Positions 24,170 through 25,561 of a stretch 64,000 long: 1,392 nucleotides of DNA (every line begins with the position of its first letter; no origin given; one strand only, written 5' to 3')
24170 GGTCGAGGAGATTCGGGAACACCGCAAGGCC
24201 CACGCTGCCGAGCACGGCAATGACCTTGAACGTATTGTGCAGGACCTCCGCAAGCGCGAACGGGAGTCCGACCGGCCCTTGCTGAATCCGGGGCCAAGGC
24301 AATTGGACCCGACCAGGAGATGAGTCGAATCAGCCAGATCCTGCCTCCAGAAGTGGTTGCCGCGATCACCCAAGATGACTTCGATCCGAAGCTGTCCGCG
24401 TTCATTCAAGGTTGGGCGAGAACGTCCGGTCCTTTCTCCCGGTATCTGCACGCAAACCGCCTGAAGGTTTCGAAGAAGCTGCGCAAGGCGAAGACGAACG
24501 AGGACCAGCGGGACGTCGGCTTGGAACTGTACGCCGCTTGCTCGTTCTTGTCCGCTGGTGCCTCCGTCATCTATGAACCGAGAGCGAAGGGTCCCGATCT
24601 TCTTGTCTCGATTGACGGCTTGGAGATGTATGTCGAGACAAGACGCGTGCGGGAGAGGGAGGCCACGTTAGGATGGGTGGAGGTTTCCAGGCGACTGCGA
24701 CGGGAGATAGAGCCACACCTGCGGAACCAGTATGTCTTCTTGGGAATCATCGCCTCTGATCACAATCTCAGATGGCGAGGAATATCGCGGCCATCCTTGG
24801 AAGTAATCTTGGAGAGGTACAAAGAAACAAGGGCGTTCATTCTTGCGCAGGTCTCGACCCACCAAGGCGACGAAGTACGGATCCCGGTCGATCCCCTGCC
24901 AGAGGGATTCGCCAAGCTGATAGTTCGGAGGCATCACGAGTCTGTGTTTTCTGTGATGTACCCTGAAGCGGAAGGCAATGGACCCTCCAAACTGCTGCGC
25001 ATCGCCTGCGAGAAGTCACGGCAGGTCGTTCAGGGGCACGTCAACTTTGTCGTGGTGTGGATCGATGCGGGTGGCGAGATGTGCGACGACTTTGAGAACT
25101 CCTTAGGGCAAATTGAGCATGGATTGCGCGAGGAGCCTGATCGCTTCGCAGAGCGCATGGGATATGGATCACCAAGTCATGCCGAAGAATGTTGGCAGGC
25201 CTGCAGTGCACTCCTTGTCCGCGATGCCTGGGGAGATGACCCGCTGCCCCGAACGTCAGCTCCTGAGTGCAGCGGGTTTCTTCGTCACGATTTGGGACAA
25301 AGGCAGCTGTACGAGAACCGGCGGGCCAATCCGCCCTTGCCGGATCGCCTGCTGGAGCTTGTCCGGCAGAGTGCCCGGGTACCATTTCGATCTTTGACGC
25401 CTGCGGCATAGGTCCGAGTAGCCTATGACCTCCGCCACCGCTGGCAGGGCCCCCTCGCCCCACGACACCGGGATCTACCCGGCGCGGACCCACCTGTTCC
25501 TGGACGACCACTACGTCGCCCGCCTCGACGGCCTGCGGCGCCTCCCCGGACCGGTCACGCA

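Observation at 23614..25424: Low-GC three-gene islet (PIN toxin, small partner, 363-aa orphan) wedged between two core-type genes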

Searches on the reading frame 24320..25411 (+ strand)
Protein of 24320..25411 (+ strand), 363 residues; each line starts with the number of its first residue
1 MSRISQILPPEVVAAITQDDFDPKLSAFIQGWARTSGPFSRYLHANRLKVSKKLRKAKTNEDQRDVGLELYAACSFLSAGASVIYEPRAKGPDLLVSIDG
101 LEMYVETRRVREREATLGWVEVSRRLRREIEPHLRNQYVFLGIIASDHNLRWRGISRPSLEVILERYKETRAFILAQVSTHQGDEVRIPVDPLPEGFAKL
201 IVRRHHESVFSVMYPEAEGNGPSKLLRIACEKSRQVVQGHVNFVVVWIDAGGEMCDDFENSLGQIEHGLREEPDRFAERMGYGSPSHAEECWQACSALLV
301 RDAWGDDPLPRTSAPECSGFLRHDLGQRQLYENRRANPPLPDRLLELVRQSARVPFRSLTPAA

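Call 3: search_protein_families(library=pfam, proteins=[window:24320-25411:+], max_evalue=1)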
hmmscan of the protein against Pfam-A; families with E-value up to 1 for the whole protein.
window:24320-25411:+ (363 aa): 0 families

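Call 4: search_protein_families(library=padloc, proteins=[window:24320-25411:+], max_evalue=1)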
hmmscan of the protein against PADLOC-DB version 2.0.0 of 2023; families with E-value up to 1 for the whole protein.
window:24320-25411:+ (363 aa): 0 families

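Call 5: search_protein_families(library=ncbifam, proteins=[window:24320-25411:+], max_evalue=1)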
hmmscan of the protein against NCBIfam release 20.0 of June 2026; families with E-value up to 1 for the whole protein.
window:24320-25411:+ (363 aa): 0 families

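Call 8: find_homologous_proteins(query=window:24320-25411:+, max_evalue=0.01)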
Query window:24320-25411:+ (363 aa): 14 proteins with E <= 0.01 among 4419 candidates.
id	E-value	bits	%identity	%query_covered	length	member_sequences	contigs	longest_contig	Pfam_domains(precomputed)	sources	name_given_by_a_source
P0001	5.3e-185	633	80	98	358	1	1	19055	-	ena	-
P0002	1.8e-179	614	77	97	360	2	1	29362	-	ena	-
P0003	1.0e-176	605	76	99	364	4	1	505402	-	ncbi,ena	-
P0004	5.4e-175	600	77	96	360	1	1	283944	-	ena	-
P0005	6.5e-175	600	78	96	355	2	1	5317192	-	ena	-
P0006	4.1e-172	590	75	97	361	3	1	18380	-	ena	-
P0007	3.5e-169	581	75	97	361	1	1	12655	-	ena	-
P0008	3.5e-119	416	69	64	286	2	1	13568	-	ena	-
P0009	1.0e-113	398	54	98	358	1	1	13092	-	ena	-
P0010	1.5e-85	306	59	67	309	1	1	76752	-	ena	-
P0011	6.0e-85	304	44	97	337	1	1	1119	-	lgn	-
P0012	2.7e-83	298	44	96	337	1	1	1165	-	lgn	-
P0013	2.0e-71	259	66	55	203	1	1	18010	-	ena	-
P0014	1.2e-15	76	38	39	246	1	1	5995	-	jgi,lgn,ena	-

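Call 9: find_encoding_contigs(protein=P0003, flank=6000, max_places=3)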
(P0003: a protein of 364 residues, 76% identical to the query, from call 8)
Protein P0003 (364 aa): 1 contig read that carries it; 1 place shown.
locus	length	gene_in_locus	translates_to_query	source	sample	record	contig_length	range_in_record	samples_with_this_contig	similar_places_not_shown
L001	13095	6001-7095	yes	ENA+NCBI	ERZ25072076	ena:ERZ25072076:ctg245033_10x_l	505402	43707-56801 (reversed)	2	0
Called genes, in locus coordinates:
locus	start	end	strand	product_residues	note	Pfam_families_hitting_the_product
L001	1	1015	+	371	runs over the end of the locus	PF03235:GmrSD_N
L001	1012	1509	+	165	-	PF18735:HEPN_RiboL-PSP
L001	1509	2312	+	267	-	PF00106:adh_short, PF13561:adh_short_C2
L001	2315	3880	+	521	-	PF00501:AMP-binding, PF13193:AMP-binding_C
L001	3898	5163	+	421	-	PF00108:Thiolase_N, PF22691:Thiolase_C_1, PF02803:Thiolase_C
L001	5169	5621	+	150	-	PF12172:zf-ChsH2, PF01796:OB_ChsH2_C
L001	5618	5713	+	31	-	-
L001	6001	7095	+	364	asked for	-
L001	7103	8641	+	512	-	-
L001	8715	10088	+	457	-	PF02810:SEC-C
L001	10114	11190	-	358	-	PF02615:Ldh_2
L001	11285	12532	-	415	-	-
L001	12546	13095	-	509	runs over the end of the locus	PF12804:NTP_transf_3, PF00132:Hexapep (faint), PF25084:LbH_EIF2B (faint), PF25087:GMPPB_C (faint)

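Call 10: find_encoding_contigs(protein=P0005, flank=6000, max_places=3)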
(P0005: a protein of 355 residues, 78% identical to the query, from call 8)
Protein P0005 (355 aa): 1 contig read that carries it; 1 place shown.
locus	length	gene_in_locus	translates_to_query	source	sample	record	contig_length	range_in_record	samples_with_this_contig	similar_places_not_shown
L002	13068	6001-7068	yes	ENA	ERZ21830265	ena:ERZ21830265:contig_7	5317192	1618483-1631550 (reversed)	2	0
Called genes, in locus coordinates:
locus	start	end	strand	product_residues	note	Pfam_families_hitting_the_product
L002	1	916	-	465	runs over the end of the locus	PF13231:PMT_2 (weak)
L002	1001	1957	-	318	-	PF00701:DHDPS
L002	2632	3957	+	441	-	PF01555:N6_N4_Mtase, PF01170:UPF0020 (faint)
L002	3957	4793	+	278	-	PF09015:NgoMIV_restric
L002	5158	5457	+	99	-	-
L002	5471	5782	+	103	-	-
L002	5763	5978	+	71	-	-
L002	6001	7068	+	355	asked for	-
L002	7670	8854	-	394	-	PF02661:Fic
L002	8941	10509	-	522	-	PF01011:PQQ (faint), PF13360:PQQ_2, PF13570:Beta-prop_ACSF4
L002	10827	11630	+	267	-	PF01261:AP_endonuc_2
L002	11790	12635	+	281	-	PF05721:PhyH (faint)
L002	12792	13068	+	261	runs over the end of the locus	PF01522:Polysacc_deac_1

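Call 11: find_encoding_contigs(protein=P0009, flank=6000, max_places=3)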
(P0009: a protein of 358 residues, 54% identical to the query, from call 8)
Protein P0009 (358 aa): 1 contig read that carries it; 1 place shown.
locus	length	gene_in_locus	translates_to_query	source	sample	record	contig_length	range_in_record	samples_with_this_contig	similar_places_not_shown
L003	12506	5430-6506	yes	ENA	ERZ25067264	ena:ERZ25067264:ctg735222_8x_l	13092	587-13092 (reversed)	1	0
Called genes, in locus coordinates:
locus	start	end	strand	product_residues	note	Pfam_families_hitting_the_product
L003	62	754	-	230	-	PF00149:Metallophos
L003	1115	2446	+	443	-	PF04055:Radical_SAM, PF13186:SPASM, PF02810:SEC-C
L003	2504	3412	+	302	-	PF14100:DUF6807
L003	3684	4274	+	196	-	PF12917:YfbR-like, PF13023:HD_3, PF01966:HD (weak)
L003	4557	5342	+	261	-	-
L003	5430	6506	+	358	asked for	-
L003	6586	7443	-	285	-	PF16360:GTP-bdg_M, PF00350:Dynamin_N (faint), PF01926:MMR_HSR1, PF02421:FeoB_N (faint)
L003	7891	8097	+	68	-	-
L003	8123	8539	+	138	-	PF20432:Xre-like-HTH, PF09722:Xre_MbcA_ParS_C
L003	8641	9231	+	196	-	PF08808:RES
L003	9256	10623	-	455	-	PF00350:Dynamin_N (faint), PF13167:GTP-bdg_N, PF16360:GTP-bdg_M, PF01926:MMR_HSR1, PF02421:FeoB_N (weak)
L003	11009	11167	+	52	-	-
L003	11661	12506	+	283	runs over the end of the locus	PF13091:PLDc_2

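Call 12: find_encoding_contigs(protein=P0001, flank=6000, max_places=3)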
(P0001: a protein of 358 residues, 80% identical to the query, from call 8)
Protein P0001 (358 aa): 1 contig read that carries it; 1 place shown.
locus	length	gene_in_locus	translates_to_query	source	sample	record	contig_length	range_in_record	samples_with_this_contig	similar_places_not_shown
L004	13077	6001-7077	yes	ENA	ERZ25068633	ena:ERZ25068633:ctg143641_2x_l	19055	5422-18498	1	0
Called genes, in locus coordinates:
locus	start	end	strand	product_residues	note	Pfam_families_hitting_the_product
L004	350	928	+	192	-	PF00106:adh_short, PF13561:adh_short_C2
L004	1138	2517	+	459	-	PF00501:AMP-binding, PF13193:AMP-binding_C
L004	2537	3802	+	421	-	PF00108:Thiolase_N, PF22691:Thiolase_C_1, PF02803:Thiolase_C (weak)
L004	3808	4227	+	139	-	PF12172:zf-ChsH2, PF01796:OB_ChsH2_C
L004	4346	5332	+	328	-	PF04471:Mrr_cat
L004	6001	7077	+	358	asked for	-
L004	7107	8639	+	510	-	-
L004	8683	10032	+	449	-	PF02810:SEC-C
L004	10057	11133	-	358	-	PF02615:Ldh_2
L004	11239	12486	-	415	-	-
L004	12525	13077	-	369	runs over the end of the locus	?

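Call 13: find_encoding_contigs(protein=P0002, flank=6000, max_places=3)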
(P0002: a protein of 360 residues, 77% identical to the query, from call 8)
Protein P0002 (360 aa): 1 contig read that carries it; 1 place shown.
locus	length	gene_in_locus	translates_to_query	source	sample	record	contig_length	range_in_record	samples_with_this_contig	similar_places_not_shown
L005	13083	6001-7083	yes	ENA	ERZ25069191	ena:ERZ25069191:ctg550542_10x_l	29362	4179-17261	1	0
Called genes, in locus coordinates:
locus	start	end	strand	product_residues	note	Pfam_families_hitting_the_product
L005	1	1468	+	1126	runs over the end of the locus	PF23952:LRR_EndoS (faint), PF14580:LRR_9 (faint), PF23211:LRR_LRWD1 (faint), PF12799:LRR_4, PF13855:LRR_8 (weak), PF12799:LRR_4, PF13855:LRR_8 (weak), PF12799:LRR_4, +3 more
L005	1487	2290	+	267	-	PF00106:adh_short, PF13561:adh_short_C2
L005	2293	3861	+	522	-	PF00501:AMP-binding, PF13193:AMP-binding_C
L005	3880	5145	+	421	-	PF00108:Thiolase_N, PF22691:Thiolase_C_1, PF02803:Thiolase_C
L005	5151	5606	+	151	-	PF12172:zf-ChsH2, PF01796:OB_ChsH2_C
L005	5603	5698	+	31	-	-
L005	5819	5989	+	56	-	-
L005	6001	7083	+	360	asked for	-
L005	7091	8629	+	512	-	-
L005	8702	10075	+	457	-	PF02810:SEC-C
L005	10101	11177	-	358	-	PF02615:Ldh_2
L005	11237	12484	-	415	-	-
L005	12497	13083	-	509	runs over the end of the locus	PF12804:NTP_transf_3, PF00132:Hexapep (faint), PF25084:LbH_EIF2B (faint), PF25087:GMPPB_C (faint)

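Call 14: find_encoding_contigs(protein=P0004, flank=6000, max_places=3)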
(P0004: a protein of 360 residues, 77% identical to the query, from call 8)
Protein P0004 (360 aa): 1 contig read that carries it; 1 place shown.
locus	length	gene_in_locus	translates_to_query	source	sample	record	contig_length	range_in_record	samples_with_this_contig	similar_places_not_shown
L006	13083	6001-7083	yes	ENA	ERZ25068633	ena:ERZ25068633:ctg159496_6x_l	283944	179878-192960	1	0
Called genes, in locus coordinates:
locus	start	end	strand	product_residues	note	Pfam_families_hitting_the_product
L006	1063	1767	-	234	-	-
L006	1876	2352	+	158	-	-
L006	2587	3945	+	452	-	-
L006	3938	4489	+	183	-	PF01381:HTH_3, PF13560:HTH_31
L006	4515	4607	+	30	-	-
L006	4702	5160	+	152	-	-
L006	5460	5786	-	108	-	-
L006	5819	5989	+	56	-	-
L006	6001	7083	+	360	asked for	-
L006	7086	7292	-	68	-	-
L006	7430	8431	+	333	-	PF01527:HTH_Tnp_1 (faint), PF13384:HTH_23, PF13518:HTH_28, PF13551:HTH_29, PF13565:HTH_32, PF00665:rve (weak), PF13683:rve_3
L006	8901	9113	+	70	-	PF05930:Phage_AlpA, PF12728:HTH_17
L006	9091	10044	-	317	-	-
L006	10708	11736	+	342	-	PF05869:Dam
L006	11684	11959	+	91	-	PF05901:Excalibur (weak)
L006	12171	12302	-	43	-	-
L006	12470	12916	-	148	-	-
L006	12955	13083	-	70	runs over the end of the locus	-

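Call 15: find_encoding_contigs(protein=P0010, flank=6000, max_places=3)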
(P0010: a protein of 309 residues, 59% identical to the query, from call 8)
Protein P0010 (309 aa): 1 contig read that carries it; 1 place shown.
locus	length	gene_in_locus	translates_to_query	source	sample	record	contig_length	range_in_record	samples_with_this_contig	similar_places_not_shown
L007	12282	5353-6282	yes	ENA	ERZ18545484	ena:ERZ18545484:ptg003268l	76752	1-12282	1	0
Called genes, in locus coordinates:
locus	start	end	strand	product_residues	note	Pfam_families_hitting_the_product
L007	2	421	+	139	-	?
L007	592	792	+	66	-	-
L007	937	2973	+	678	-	PF13588:HSDR_N_2, PF02384:N6_Mtase, PF01170:UPF0020, PF20473:MmeI_Mtase (weak), PF07669:Eco57I (weak)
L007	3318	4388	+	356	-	PF01420:Methylase_S (weak)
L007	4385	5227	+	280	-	-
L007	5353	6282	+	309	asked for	-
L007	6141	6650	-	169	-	PF01609:DDE_Tnp_1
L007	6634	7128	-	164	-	PF13737:DDE_Tnp_1_5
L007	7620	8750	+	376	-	PF07995:GSDH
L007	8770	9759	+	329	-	PF00248:Aldo_ket_red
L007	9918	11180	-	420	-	-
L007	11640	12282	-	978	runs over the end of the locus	PF03160:Calx-beta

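Call 21: search_solved_structures(query=A1, max_evalue=10)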
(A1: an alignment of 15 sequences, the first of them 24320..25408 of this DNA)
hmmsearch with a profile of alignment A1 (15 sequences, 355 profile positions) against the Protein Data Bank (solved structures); distinct sequences matched with E-value up to 10: 3.
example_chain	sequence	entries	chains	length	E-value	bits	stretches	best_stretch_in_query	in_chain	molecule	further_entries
7qep_O1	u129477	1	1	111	0.037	16.2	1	96-151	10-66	60S ribosomal protein L31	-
5mqi_A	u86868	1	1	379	0.58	12.2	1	286-347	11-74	Protein timeless homolog,Protein timeless homolog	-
3riu_A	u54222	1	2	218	0.6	12.2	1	119-170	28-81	Translin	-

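Call 28: predict_structure(alignment_id=A1)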
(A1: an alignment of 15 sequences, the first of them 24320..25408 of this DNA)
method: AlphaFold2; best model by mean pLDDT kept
length: 363 residues; sequences in the alignment: 15
mean_pLDDT: 78.9   pTM: 0.69
mean pLDDT of the five models: 78.9, 73.1, 70.3, 68.4, 67.4
residues with pLDDT >= 90: 106; 70-90: 173; 50-70: 58; < 50: 26
segments of 3 or more residues with pLDDT < 50: 1-5, 216-222, 250-252, 311-315, 360-363
pLDDT, mean of each block of 10 residues (from residue 1): 64 92 88 92 95 90 88 93 85 89 85 61 87 90 70 60 90 93 87 86 89 59 66 66 66 59 81 81 84 83 53 57 77 85 90 73 35
secondary structure, 60 per line:
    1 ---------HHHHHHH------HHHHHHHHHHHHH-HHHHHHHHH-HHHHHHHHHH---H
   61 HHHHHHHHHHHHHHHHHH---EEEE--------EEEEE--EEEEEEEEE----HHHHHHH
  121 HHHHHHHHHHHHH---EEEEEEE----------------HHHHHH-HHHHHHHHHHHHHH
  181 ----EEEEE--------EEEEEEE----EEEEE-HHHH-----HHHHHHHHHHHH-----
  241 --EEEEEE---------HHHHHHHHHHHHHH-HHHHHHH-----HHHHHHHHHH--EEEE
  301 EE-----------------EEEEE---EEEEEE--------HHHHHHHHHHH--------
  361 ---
elements in order: H10-16 H23-35 H37-45 H47-56 H60-78 E82-85 E94-98 E101-109 H114-133 E137-143 H160-165 H167-180 E185-189 E198-204 E209-213 H215-218 H224-235 E243-248 H258-271 H273-279 H285-294 E297-302 E320-324 E328-333 H342-352

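Call 30: search_protein_representatives(alignment_id=A1)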
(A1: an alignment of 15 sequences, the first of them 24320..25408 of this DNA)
Query: 15 sequences, 355 profile positions. Proteins with E-value up to 0.001 (for the whole library): 409; up to 1e-10: 101; up to 1e-30: 16. The best 150 are listed.
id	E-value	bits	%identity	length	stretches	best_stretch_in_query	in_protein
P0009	1.1e-169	580.4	-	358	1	2-353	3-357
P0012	8.2e-153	524.9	-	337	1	2-354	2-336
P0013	4.4e-89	315.3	-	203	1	2-202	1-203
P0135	2.1e-79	283.5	-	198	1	158-354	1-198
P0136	3.5e-69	249.8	-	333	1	3-304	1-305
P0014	1.1e-67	244.9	-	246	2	2-146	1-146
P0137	2.0e-54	201.3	-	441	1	3-349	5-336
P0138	8.7e-53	195.9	-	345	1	2-341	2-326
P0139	1.1e-52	195.5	-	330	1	8-354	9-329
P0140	2.5e-50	187.8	-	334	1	3-352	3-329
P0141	3.4e-47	177.5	-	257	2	3-108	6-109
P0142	2.3e-39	151.7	-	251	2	3-121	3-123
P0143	1.4e-35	139.3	-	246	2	3-137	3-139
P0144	5.5e-35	137.3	-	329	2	3-110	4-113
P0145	3.1e-34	134.9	-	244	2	2-108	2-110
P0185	1.9e-13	66.5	-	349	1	23-303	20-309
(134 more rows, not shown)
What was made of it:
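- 24320..25411 (+): 363-aa protein of an uncharacterised PD-(D/E)xK-type nuclease family. It has an N-terminal helical region, a nuclease core and a C-terminal alpha/beta region. Calls 8 and 30 (family size).
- The family has 409 clusters (call 30).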

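Call 31: fold_search(model_id=the predicted structure, library=pdb)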
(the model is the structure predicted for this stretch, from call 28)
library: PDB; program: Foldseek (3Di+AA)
matches with E <= 10: 258; with E <= 0.001: 0
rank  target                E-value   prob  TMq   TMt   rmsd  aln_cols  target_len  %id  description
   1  8d84_A                2.1e-02  0.33  0.18  0.16  21.1       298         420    8  E. faecium MurAA in complex with UDP-N-acetylmuramic acid (UNAM) and a covalent adduct of PEP with Cys119 (released 2023-07-05)
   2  7tb0_A                5.3e-02  0.28  0.19  0.17  20.7       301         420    7  E. faecium MurAA in complex with fosfomycin and UNAG (released 2022-12-28)
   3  9a7b_A                5.6e-02  0.28  0.19  0.17  21.8       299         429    9  Integrative model of MURA2-MURA1 by crosslinking MS and deep learning (released 2024-09-18)
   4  2ost_A                1.1e-01  0.97  0.12  0.28   2.9        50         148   20  The structure of a bacterial homing endonuclease : I-Ssp6803I (released 2007-03-20)
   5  2ost_B                1.2e-01  0.96  0.12  0.28   2.9        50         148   20  The structure of a bacterial homing endonuclease : I-Ssp6803I (released 2007-03-20)
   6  1naw_A                1.3e-01  0.15  0.17  0.15  22.8       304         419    6  ENOLPYRUVYL TRANSFERASE (released 1997-07-23)
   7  5u4h_A                1.4e-01  0.12  0.18  0.16  21.6       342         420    8  1.05 Angstrom Resolution Crystal Structure of UDP-N-acetylglucosamine 1-carboxyvinyltransferase from Acinetobacter bau (released 2016-12-14)
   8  3sg1_A                1.5e-01  0.13  0.18  0.16  22.3       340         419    6  2.6 Angstrom Crystal Structure of UDP-N-acetylglucosamine 1-carboxyvinyltransferase 1 (MurA1) from Bacillus anthracis (released 2011-06-29)
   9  6gve_B                1.5e-01  0.12  0.14  0.16  13.7       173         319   10  GAPDH-CP12-PRK complex (released 2019-07-03)
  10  4tkd_B                1.8e-01  0.72  0.10  0.30  12.2        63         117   22  Sulfolobus solfataricus HJC mutants (released 2015-08-12)
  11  3kqj                  2.0e-01  0.12  0.16  0.14  22.2       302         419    8  MurA binary complex with UDP-N-acetylglucosamine (released 2010-04-28)
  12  4tkd_A                2.2e-01  0.82  0.11  0.33  12.2        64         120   20  Sulfolobus solfataricus HJC mutants (released 2015-08-12)
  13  8gh6_A                2.2e-01  0.75  0.13  0.05  14.0        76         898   22  Bombyx mori R2 retrotransposon initiating target-primed reverse transcription (released 2023-04-05)
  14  4fqd_A                2.2e-01  0.06  0.12  0.11  22.1       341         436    8  Crystal structure of the enolpyruvyl transferase NikO from Streptomyces tendae (released 2012-07-25)
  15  9a7b_B                2.3e-01  0.12  0.18  0.16  22.4       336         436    7  Integrative model of MURA2-MURA1 by crosslinking MS and deep learning (released 2024-09-18)
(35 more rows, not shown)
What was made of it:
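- One of the best local structural matches is the PD-(D/E)xK homing endonuclease I-Ssp6803I, with probability 0.97 (call 31).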

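Call 34: search_protein_families(library=pfam, alignment_id=A2, max_evalue=0.1)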
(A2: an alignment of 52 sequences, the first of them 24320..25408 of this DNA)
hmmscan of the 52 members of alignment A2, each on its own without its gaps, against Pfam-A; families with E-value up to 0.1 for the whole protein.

A. member 1, window:24320-25408:+ (363 aa): 0 families

B. families by the number of members that match (of 52 scanned): 19 families
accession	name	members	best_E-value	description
PF06689.19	zf-C4_ClpX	1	0.00024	ClpX C4-type zinc finger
PF18903.5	DUF5659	1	0.005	Domain of unknown function (DUF5659)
PF01702.25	TGT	1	0.011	Queuine tRNA-ribosyltransferase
PF19096.5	DUF5784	1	0.011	Family of unknown function (DUF5784)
PF24531.2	ANC1_spectrin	1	0.012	Nuclear anchorage protein 1, spectrin repeat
PF21837.1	DUF6896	1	0.028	Domain of unknown function (DUF6896)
PF21826.1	DUF6887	1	0.03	Family of unknown function (DUF6887)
PF24809.1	DUF7708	1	0.035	Domain of unknown function (DUF7708)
PF05061.18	Pox_A11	1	0.042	Poxvirus A11 Protein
PF24555.1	CC4_CEP85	1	0.055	Centrosomal protein of 85 kDa-like, CC4 coiled-coil domain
PF13098.12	Thioredoxin_2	1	0.055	Thioredoxin-like domain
PF23781.1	Phage_TAC_16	1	0.06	Phage tail assembly chaperone protein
PF14551.11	MCM_N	1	0.063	MCM N-terminal domain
PF09707.15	Cas_Cas2CT1978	1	0.065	CRISPR-associated protein (Cas_Cas2CT1978)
PF11372.14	DUF3173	1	0.069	Domain of unknown function (DUF3173)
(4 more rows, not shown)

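Call 35: search_solved_structures(query=A2, max_evalue=10)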
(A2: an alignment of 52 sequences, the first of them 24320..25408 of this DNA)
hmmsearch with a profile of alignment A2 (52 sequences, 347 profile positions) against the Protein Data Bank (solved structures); distinct sequences matched with E-value up to 10: 4.
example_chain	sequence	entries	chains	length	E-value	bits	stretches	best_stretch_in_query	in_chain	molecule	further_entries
7c50_A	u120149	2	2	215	0.038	16.4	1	142-238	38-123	SIMPL domain-containing protein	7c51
10am_A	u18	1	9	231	0.2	14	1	142-238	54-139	Periplasmic protein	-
8qae_A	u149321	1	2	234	1.2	11.4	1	113-198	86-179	sc-apCC-6-SLLA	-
6wi5_A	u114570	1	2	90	3.3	10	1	103-187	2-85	De novo designed protein Foldit4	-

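Call 41: find_related_loci(query=A3, collection=metagenome_contigs, flank=5000)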
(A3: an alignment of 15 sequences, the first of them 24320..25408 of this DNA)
Query A3 (363 aa) in metagenome_contigs; peptide patterns used: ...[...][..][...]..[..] (x = any residue, [..] = any of these).
162 stretches matched a pattern; 7 encode a relative of the query (tblastn E <= 1e-3); 7 distinct loci.
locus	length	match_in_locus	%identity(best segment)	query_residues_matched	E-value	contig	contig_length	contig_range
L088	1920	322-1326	32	8-357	9e-35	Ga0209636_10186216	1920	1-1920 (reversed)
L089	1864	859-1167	45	8-112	1e-24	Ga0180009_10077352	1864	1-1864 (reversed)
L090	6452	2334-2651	45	8-112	6e-24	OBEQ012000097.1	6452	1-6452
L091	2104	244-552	43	8-112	2e-21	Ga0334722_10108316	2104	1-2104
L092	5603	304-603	45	4-112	5e-21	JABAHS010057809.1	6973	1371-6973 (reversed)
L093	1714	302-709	38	2-144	5e-21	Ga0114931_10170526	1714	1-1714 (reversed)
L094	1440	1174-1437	39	8-97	3e-15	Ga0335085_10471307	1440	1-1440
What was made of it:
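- Tried and rejected: With A3 it returned only 7 mostly short loci (call 41).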

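Call 43: find_related_loci(query=A3, collection=viral_contigs, flank=5000)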
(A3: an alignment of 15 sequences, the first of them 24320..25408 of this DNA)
Query A3 (363 aa) in viral_contigs; peptide patterns used: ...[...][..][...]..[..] (x = any residue, [..] = any of these).
7 stretches matched a pattern, but none encodes a relative of the query by tblastn (E <= 1e-3).
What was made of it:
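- Tried and rejected: A viral-contig scan found nothing (call 43).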
